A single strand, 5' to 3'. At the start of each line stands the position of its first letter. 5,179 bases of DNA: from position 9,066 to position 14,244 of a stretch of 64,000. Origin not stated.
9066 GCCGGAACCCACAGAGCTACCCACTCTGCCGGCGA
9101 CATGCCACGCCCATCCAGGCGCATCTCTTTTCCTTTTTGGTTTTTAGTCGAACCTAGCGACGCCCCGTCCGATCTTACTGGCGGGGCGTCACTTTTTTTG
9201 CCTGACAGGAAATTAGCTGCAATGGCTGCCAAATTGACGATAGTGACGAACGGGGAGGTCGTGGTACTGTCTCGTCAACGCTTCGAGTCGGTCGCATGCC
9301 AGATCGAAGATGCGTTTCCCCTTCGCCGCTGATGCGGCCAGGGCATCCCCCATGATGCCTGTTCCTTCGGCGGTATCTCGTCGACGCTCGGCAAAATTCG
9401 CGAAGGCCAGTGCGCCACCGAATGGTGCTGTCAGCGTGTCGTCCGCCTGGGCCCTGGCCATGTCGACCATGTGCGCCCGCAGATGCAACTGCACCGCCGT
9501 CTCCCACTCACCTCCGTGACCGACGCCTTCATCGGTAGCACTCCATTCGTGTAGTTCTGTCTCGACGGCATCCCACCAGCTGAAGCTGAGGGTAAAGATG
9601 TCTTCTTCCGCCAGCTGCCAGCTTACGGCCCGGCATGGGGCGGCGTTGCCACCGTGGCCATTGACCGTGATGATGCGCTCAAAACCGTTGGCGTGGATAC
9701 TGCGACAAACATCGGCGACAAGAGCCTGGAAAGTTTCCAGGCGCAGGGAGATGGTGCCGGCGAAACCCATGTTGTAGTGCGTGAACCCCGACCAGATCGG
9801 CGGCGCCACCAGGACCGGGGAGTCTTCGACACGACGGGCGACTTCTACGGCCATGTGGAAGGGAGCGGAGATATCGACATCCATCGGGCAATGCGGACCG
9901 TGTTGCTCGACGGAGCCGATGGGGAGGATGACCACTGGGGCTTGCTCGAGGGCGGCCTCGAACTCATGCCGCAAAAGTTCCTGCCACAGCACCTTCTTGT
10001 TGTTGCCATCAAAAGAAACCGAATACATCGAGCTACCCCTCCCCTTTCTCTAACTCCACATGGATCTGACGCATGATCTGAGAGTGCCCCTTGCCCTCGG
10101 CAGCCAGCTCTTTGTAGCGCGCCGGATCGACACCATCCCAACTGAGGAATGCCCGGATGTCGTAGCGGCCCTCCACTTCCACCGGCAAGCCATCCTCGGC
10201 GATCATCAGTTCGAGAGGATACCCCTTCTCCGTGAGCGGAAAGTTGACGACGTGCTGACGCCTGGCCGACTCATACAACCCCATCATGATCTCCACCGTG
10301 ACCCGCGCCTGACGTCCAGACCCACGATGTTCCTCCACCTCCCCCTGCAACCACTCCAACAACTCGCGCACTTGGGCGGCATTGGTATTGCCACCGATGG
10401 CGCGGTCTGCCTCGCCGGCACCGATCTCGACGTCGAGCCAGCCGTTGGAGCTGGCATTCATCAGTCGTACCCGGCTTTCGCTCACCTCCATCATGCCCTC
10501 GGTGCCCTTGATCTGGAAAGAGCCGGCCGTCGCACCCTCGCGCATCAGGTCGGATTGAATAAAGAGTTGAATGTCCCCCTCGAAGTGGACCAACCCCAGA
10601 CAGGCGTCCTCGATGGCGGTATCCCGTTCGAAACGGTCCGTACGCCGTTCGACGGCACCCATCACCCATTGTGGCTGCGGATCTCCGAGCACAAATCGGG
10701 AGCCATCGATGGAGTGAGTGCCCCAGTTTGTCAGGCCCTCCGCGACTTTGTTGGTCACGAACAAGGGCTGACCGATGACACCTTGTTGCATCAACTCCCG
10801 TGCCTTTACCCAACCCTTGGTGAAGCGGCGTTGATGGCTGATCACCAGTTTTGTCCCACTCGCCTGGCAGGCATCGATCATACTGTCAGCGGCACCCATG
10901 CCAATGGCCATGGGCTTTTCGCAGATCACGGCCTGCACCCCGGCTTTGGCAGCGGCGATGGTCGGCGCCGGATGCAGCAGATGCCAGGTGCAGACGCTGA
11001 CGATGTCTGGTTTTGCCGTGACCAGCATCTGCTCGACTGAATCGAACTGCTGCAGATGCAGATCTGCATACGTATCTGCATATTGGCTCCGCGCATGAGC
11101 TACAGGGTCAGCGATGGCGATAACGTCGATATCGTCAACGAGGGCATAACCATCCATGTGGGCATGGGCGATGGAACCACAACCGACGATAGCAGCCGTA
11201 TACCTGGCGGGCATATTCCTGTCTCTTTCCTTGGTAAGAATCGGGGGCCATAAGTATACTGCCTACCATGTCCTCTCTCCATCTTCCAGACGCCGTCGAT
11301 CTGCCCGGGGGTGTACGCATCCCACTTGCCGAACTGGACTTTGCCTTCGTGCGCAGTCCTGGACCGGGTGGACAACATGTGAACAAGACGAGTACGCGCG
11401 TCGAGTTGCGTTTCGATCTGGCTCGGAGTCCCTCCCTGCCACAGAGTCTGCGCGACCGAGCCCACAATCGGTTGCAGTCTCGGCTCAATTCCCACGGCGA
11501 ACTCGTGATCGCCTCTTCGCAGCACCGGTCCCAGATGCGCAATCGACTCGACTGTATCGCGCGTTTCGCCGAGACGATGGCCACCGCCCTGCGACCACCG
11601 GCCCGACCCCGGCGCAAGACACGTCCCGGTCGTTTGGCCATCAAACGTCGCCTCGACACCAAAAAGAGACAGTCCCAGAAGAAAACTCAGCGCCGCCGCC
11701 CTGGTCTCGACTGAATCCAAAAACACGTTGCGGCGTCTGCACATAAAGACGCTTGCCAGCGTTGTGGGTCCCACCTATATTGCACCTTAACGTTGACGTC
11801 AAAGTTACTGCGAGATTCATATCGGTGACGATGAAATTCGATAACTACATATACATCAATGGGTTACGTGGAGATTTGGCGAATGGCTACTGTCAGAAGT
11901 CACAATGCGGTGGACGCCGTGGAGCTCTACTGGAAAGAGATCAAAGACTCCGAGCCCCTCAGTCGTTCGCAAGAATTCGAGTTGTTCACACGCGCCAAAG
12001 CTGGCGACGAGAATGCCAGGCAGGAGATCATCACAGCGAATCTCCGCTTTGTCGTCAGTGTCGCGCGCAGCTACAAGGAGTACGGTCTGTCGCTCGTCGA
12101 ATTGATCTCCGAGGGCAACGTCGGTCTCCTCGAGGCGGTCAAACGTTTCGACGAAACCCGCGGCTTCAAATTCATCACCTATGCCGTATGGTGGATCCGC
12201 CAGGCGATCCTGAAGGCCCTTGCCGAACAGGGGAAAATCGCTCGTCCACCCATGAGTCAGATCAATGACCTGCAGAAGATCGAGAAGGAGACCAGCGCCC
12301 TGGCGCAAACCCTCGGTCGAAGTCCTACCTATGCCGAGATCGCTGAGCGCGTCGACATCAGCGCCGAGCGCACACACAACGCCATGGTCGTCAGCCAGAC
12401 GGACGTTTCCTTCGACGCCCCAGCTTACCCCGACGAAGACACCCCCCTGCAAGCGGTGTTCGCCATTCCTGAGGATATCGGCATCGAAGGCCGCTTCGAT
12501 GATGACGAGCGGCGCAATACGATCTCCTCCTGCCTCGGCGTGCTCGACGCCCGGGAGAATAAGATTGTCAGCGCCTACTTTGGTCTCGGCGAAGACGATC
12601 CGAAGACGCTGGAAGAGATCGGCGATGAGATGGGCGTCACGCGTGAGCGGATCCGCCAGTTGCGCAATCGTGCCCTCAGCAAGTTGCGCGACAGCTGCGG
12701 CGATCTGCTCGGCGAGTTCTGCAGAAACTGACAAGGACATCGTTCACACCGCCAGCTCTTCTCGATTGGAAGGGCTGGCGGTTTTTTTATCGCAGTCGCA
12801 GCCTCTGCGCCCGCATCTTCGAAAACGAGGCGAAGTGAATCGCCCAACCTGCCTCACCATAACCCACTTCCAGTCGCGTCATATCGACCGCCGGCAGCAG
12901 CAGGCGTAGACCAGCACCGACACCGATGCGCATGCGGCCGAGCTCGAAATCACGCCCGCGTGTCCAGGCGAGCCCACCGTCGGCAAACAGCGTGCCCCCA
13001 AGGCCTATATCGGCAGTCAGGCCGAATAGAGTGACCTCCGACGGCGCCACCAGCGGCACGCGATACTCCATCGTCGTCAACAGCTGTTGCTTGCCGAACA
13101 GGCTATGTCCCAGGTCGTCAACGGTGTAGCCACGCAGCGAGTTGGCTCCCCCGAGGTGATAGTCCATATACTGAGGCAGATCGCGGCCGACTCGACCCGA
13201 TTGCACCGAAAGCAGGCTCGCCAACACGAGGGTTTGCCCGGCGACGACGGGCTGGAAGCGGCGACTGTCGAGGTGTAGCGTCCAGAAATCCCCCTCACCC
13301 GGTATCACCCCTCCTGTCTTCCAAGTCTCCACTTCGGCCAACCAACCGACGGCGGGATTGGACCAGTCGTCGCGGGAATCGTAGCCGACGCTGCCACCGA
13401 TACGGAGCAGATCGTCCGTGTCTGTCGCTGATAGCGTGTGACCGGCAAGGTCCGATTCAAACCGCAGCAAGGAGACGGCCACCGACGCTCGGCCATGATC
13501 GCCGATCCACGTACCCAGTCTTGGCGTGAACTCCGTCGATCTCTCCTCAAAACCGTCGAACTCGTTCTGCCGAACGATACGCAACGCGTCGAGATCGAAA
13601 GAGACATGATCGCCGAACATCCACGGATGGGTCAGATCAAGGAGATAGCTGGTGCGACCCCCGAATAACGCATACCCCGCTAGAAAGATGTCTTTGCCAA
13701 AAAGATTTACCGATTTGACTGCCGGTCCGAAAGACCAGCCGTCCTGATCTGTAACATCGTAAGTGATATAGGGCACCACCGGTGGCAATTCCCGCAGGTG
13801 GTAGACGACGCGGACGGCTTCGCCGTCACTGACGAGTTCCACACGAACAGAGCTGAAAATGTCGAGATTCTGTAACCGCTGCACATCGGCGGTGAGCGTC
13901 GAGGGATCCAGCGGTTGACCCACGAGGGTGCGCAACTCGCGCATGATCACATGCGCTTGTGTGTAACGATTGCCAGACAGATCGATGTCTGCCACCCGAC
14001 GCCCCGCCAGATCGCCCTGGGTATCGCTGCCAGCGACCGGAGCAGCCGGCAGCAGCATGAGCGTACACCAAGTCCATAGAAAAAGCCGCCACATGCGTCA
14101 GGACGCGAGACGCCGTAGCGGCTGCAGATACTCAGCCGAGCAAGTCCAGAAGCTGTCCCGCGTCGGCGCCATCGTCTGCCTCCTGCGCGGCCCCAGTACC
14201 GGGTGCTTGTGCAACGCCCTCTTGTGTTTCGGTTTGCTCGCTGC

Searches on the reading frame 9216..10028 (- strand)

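Call 52: search_protein_families(library=pfam, proteins=[window:9216-10028:-], max_evalue=0.000001)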
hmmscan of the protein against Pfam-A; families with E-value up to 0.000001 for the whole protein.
window:9216-10028:- (271 aa): 1 family
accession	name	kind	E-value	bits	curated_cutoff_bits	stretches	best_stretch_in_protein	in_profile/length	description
PF02633.19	Creatininase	-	3.1e-62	210.6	31.3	1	17-251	2-237/238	Creatinine amidohydrolase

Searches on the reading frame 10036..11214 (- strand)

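Call 52: search_protein_families(library=pfam, proteins=[window:10036-11214:-], max_evalue=0.000001)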
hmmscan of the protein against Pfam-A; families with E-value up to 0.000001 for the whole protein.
window:10036-11214:- (393 aa): 2 families
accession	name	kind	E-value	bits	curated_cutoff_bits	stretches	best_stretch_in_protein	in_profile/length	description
PF01408.29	GFO_IDH_MocA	-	1.9e-18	67.7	24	1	7-125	3-118/120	Oxidoreductase family, NAD-binding Rossmann fold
PF22725.1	GFO_IDH_MocA_C3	-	6.8e-09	36.2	27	0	161-242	46-123/124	GFO/IDH/MocA C-terminal domain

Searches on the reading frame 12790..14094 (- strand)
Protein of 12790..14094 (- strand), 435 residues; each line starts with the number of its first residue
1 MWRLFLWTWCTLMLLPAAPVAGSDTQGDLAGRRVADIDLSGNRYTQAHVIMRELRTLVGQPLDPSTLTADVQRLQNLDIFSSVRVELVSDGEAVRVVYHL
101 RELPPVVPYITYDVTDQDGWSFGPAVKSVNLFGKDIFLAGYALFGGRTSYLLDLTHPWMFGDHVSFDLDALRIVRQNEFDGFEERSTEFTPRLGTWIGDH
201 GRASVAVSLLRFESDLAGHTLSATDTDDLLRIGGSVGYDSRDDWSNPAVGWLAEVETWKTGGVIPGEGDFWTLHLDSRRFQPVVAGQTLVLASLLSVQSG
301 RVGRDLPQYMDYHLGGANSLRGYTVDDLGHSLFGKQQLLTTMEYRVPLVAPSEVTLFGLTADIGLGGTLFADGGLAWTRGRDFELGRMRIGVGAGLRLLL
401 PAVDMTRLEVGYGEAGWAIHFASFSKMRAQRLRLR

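Call 53: search_protein_families(library=pfam, proteins=[window:12790-14094:-], max_evalue=0.000001)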
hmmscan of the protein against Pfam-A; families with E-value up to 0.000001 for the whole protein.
window:12790-14094:- (435 aa): 2 families
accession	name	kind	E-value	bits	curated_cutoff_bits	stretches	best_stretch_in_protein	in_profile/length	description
PF01103.29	Omp85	-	2.1e-29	103.5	24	1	130-402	1-295/325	Omp85 superfamily domain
PF07244.20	POTRA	-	3.2e-10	41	21.3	1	33-102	2-78/79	Surface antigen variable number repeat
